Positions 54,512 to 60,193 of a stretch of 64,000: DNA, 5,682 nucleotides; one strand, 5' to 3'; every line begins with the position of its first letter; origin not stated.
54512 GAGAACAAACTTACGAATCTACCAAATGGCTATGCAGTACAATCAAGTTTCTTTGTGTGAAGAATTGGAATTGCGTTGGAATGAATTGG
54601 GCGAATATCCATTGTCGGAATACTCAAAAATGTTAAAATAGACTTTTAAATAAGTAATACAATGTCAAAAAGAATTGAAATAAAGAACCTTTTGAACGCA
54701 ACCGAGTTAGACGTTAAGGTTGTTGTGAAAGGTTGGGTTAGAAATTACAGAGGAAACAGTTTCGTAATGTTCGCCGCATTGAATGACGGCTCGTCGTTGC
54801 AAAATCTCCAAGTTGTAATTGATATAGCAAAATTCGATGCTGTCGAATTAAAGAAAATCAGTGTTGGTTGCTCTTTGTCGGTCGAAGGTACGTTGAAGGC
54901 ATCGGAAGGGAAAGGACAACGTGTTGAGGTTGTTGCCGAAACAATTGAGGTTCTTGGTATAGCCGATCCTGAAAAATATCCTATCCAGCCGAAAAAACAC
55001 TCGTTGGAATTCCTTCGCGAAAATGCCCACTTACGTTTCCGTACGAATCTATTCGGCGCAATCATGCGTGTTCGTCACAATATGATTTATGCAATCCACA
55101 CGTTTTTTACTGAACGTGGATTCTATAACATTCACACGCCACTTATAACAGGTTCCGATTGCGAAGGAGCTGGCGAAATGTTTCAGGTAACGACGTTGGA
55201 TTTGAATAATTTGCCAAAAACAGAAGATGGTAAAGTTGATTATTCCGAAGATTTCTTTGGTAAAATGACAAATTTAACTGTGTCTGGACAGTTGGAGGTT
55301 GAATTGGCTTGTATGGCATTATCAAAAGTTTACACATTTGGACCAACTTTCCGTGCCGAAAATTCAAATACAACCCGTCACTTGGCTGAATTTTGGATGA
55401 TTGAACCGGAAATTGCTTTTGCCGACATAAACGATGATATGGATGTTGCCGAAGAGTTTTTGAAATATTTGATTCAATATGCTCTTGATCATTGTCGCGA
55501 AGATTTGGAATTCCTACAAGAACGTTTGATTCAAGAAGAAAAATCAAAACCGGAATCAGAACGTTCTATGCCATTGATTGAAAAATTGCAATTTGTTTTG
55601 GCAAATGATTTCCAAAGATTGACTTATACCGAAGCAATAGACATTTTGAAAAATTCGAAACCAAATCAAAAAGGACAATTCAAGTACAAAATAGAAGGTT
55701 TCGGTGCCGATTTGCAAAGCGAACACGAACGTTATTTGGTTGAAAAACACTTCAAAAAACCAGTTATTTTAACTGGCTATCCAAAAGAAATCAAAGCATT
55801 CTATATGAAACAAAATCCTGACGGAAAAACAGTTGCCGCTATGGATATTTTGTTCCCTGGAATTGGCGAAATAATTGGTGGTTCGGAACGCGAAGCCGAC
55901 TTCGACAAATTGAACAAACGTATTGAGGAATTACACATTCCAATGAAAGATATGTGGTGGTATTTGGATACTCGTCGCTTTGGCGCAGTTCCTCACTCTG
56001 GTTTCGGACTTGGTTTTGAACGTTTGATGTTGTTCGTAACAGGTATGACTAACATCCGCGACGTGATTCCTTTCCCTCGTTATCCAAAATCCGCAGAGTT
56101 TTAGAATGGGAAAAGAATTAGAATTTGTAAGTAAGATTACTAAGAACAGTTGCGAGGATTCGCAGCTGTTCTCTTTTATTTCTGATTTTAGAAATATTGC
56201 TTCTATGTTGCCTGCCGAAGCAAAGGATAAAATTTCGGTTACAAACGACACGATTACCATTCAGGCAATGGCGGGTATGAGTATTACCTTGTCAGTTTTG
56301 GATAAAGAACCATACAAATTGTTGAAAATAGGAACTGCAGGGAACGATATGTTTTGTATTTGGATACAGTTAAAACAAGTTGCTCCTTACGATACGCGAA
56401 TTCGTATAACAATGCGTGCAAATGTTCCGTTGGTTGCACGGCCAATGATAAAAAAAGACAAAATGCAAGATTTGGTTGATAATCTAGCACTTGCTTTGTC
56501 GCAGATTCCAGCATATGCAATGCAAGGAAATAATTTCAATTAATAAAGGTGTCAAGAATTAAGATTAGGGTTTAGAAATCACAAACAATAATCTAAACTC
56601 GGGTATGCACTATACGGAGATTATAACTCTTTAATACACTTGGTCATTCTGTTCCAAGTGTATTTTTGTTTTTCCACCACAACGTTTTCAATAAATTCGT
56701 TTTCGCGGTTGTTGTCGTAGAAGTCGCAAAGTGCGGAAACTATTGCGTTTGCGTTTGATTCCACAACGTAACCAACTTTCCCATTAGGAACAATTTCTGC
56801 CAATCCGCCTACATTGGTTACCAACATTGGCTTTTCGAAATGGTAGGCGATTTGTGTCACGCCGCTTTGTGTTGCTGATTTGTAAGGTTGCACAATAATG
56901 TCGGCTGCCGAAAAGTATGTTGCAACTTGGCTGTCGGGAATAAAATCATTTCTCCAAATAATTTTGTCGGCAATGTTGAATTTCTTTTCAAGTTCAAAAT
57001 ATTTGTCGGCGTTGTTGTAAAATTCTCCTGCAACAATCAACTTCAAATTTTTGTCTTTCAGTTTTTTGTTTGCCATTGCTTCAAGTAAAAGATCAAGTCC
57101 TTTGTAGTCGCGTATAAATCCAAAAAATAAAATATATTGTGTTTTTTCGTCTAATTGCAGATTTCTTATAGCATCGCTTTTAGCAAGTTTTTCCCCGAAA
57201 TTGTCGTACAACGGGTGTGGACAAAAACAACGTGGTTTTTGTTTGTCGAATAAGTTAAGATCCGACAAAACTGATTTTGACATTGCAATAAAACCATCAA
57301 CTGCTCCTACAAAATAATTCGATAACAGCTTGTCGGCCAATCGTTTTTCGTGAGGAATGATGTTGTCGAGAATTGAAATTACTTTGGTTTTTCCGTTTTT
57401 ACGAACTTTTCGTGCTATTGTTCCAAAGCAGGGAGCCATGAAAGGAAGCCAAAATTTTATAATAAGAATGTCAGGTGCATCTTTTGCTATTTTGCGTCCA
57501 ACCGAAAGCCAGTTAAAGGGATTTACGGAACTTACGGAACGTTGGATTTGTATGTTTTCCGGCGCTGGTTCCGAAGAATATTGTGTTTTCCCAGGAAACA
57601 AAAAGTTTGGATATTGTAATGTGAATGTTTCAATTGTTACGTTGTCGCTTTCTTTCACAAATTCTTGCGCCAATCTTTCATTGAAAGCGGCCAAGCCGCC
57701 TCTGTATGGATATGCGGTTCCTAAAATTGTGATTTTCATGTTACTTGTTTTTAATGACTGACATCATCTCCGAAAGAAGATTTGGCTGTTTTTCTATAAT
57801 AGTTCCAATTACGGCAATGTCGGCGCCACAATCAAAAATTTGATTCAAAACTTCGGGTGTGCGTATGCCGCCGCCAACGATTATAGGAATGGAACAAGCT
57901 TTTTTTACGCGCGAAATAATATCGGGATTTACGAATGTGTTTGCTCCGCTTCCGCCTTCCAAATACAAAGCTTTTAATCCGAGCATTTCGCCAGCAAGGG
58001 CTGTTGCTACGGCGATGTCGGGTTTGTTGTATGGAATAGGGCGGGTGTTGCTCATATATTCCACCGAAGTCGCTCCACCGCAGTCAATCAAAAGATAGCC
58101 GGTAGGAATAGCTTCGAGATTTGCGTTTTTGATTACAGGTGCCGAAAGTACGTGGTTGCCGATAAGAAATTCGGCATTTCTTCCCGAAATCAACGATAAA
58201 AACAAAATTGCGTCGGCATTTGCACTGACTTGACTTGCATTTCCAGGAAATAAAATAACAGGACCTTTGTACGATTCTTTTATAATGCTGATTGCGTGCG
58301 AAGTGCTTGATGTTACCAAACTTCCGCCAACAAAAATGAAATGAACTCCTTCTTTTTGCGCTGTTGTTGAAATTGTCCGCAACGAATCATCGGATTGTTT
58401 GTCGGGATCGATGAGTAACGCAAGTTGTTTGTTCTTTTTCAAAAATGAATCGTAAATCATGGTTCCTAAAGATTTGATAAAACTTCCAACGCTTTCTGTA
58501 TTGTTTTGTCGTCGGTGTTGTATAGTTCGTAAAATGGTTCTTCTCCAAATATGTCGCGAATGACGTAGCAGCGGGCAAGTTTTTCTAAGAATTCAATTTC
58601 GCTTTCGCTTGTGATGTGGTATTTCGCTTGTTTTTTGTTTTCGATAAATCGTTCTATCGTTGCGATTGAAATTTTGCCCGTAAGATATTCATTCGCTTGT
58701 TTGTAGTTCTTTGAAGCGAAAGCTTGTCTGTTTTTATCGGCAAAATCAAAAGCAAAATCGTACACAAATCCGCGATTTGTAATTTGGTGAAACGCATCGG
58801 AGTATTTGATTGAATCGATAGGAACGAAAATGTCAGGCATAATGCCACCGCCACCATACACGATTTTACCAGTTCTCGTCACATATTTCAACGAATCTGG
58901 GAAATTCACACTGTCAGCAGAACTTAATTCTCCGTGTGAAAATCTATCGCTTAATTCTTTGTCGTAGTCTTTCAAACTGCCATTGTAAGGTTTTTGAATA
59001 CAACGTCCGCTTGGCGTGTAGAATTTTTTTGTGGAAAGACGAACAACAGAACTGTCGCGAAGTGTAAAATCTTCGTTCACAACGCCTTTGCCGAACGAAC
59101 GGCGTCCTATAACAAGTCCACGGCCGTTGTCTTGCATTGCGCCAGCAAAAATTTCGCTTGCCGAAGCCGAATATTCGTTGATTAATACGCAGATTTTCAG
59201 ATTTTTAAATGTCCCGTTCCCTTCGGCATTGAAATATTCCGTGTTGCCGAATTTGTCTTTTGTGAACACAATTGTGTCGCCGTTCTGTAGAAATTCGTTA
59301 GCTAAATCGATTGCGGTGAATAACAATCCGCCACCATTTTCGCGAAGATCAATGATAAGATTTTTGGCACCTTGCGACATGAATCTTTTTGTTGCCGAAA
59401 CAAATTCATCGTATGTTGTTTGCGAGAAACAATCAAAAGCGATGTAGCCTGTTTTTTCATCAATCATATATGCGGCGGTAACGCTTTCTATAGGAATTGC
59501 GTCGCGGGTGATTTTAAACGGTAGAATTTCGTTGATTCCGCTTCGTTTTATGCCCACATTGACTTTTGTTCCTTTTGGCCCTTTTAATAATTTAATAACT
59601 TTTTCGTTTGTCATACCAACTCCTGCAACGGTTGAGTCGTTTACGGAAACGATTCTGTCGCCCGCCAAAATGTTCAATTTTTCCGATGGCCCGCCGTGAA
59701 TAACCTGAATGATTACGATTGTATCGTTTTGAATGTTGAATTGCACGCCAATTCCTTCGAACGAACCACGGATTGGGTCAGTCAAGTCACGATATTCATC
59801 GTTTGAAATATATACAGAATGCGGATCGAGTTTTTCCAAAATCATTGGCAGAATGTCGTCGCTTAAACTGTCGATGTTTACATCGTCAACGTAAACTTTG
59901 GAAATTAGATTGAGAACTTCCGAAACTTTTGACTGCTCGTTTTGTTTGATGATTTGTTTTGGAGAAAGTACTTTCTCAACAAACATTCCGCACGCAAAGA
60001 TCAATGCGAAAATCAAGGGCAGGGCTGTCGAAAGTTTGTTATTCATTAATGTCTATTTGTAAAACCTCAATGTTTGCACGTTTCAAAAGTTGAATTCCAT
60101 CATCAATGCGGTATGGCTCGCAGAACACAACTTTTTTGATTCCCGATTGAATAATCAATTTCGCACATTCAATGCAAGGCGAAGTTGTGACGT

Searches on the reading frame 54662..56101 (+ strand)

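Call 16: search_protein_families(library=ncbifam, proteins=[window:54662-56101:+], max_evalue=0.00001)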
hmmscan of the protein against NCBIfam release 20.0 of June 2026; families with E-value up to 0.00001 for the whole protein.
window:54662-56101:+ (480 aa): 17 families
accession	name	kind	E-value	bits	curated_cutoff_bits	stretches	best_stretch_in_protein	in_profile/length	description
NF003037.0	PRK03932.1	equivalog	5.2e-199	661.8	414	1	3-480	2-451/451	asparagine--tRNA ligase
TIGR00457.1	asnS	equivalog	2e-181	603.8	342.6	1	6-480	3-455/455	asparagine--tRNA ligase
NF003483.0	PRK05159.1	equivalog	5.9e-73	246.2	353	3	312-473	275-431/438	aspartate--tRNA(Asn) ligase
TIGR00458.1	aspS_nondisc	equivalog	3e-57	194.5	368.4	1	18-476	13-424/428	aspartate--tRNA(Asn) ligase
NF005052.0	PRK06462.1-1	equivalog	5.8e-41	140.7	368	1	116-474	31-346/353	asparagine synthetase A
TIGR00459.1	aspS_bact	equivalog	1.3e-33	116.2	373.85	2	4-275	4-261/586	aspartate--tRNA ligase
NF005054.0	PRK06462.1-4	equivalog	1.9e-33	115.9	309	2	300-475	138-312/318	asparagine synthetase A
NF001750.0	PRK00476.1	equivalog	1.8e-32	112.5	443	2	4-172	5-181/590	aspartate--tRNA ligase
TIGR00499.1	lysS_bact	equivalog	8e-26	90.7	427.6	2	219-473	239-491/496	lysine--tRNA ligase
NF001756.1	PRK00484.1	subfamily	1.5e-25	89.8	468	2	220-473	237-484/488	lysine--tRNA ligase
NF005055.0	PRK06462.1-5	equivalog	5.5e-25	88.2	389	1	210-473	96-333/341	asparagine synthetase A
NF005053.0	PRK06462.1-3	equivalog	6.3e-18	65.3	322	1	210-468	26-261/274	asparagine synthetase A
NF002821.0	PRK02983.1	equivalog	2.7e-13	48.8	742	0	15-162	657-805/1102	bifunctional lysylphosphatidylglycerol synthetase/lysine--tRNA ligase LysX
TIGR00462.1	genX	equivalog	8.8e-11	41.8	286.9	1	136-471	2-304/304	EF-P lysine aminoacylase EpmA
NF009101.0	PRK12445.1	subfamily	1.1e-10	40.6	1026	1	134-473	183-500/505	lysine--tRNA ligase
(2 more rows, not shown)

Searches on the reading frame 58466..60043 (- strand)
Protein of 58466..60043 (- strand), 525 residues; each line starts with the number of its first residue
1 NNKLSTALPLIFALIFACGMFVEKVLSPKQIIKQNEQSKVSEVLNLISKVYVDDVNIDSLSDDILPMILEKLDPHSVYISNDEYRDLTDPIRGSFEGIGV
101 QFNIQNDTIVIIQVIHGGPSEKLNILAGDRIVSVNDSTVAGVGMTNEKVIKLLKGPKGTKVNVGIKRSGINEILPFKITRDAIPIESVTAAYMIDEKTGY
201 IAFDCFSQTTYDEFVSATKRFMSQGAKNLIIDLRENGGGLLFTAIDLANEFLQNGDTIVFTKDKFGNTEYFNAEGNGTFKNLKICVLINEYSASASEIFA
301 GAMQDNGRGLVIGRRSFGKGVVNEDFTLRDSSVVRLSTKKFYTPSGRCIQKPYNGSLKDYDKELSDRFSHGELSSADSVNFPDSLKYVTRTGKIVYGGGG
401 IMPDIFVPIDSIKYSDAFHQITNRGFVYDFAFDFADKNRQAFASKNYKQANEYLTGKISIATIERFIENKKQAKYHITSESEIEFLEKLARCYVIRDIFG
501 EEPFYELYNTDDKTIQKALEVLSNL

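Call 16: search_protein_families(library=ncbifam, proteins=[window:58466-60043:-], max_evalue=0.00001)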
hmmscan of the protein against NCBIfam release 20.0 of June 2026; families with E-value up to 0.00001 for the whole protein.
window:58466-60043:- (525 aa): 11 families
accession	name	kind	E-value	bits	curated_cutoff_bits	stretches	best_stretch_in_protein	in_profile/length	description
TIGR00225.1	prc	subfamily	1.1e-83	281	218.6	1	58-351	13-305/335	C-terminal processing peptidase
NF052377.1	lmo1851_S41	exception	1.1e-74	251.9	725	1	15-351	25-358/468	lmo1851 family serine protease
TIGR03900.1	prc_long_Delta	hypoth_equivalog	2.5e-67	227.7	660.95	1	37-351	80-395/973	MXAN_5808 family serine peptidase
NF045589.1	Cterm_S41_CtpB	exception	1.9e-58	198.1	633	1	68-351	88-371/416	carboxyl-terminal processing protease CtpB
NF045588.1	Cterm_S41_CtpA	exception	5.4e-58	196.8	625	1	67-351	82-367/401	carboxyl-terminal processing protease CtpA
NF045590.1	Cterm_S41_CtpC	exception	9.9e-57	192.6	665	1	68-367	87-383/418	carboxyl-terminal processing protease CtpC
NF008388.1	PRK11186.1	exception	2.1e-45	155.3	825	1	57-325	203-483/663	carboxy terminal-processing peptidase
NF045591.1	Cterm_S41_CtpZ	exception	3.5e-45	154.5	525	1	66-351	81-365/403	carboxyl-terminal processing protease CtpZ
NF051464.1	tail_spec_CT441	exception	2e-43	149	700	1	61-351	212-516/645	tail-specific protease Tsp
NF058627.1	S41_Gfo1087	equivalog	5.8e-16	58.5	455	1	71-331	92-376/489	GFO_1087 family putative carboxy terminal peptidase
NF033424.1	chlamy_CPAF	equivalog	1.7e-09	36.9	250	1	283-321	458-498/564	protease-like activity factor CPAF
